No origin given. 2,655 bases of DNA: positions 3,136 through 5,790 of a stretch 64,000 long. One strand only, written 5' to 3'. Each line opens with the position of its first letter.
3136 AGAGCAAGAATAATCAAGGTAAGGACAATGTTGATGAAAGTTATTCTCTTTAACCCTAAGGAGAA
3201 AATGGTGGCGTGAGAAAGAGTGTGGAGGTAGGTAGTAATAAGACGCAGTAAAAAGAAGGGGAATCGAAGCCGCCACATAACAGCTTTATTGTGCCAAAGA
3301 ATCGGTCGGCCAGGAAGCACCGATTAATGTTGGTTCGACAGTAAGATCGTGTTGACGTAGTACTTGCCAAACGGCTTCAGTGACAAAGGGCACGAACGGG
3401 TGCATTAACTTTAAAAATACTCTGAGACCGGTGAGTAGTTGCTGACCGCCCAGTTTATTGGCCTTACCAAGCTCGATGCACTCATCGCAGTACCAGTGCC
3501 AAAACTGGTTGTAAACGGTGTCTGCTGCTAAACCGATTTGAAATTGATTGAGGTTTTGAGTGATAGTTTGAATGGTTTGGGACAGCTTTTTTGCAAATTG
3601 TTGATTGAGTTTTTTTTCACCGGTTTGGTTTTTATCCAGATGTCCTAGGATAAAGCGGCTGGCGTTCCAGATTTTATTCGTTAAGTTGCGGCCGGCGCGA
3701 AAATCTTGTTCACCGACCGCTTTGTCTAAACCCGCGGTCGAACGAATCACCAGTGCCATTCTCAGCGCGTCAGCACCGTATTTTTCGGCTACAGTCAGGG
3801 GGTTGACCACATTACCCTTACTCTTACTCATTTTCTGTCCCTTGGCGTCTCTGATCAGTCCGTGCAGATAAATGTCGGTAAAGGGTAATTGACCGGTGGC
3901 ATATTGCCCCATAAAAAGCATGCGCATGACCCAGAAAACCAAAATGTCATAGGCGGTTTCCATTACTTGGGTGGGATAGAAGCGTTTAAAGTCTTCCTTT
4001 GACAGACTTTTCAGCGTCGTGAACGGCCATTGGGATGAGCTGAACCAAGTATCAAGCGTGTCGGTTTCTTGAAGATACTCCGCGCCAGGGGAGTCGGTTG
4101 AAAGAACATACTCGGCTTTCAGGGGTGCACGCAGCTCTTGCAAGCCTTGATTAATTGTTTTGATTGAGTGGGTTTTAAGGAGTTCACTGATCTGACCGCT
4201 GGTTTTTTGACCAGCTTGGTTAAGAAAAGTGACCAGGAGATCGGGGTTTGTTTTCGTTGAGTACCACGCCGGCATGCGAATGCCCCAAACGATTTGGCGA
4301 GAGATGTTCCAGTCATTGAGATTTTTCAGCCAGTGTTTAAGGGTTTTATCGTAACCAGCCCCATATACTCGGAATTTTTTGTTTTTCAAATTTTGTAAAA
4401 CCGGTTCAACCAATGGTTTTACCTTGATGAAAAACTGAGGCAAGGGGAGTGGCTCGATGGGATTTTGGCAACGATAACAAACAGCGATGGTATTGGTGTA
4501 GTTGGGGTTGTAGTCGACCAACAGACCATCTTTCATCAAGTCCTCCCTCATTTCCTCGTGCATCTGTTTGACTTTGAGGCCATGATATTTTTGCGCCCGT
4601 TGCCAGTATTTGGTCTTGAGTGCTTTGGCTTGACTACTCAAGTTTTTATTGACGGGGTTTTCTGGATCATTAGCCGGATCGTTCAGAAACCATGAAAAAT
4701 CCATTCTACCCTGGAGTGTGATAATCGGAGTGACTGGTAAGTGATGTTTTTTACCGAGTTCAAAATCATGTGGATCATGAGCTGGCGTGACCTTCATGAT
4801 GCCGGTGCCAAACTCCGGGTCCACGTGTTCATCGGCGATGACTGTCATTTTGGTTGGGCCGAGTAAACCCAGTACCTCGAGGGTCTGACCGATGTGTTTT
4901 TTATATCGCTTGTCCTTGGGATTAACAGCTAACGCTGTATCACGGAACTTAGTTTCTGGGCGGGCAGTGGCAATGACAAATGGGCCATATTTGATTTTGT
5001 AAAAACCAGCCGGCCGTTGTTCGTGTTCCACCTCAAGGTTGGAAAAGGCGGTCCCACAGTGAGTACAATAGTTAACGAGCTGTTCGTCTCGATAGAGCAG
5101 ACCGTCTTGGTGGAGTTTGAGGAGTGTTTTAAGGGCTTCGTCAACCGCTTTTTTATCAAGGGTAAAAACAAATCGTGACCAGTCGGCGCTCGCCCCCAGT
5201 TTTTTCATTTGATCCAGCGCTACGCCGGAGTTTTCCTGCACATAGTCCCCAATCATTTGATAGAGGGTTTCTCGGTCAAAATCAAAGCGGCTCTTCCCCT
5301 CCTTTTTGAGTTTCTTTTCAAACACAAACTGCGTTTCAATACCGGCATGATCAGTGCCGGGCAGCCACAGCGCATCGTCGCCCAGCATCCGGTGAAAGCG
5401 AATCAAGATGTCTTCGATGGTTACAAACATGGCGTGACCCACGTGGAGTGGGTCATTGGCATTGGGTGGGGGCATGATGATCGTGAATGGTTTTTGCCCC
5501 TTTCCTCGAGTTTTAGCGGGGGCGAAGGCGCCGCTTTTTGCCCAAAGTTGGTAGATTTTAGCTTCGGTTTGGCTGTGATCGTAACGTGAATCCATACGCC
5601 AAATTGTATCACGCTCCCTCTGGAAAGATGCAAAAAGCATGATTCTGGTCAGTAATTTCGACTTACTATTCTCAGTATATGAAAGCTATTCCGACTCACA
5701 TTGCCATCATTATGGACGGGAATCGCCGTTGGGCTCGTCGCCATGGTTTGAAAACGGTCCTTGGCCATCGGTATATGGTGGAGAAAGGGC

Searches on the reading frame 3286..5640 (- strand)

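Call 45: search_protein_families(library=pfam, proteins=[window:3286-5640:-], max_evalue=0.01)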
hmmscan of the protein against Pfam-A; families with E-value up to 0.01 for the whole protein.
window:3286-5640:- (784 aa): 5 families
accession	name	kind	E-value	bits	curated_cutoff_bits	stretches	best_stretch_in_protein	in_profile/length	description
PF00133.28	tRNA-synt_1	-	9.4e-114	380.8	22.7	1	28-638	1-409/414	tRNA synthetases class I (I, L, M and V)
PF09334.17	tRNA-synt_1g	-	3.3e-22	79.2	20.1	3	57-205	6-136/391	tRNA synthetases class I (M)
PF08264.19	Anticodon_1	-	1.1e-17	64.7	25.1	1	681-780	3-107/148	Anticodon-binding domain of tRNA ligase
PF13603.12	tRNA-synt_1_2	-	7.7e-05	22.7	25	1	263-312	96-145/185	Leucyl-tRNA synthetase, editing domain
PF01406.26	tRNA-synt_1e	-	0.0036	17.1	27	0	583-631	233-281/301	tRNA synthetases class I (C) catalytic domain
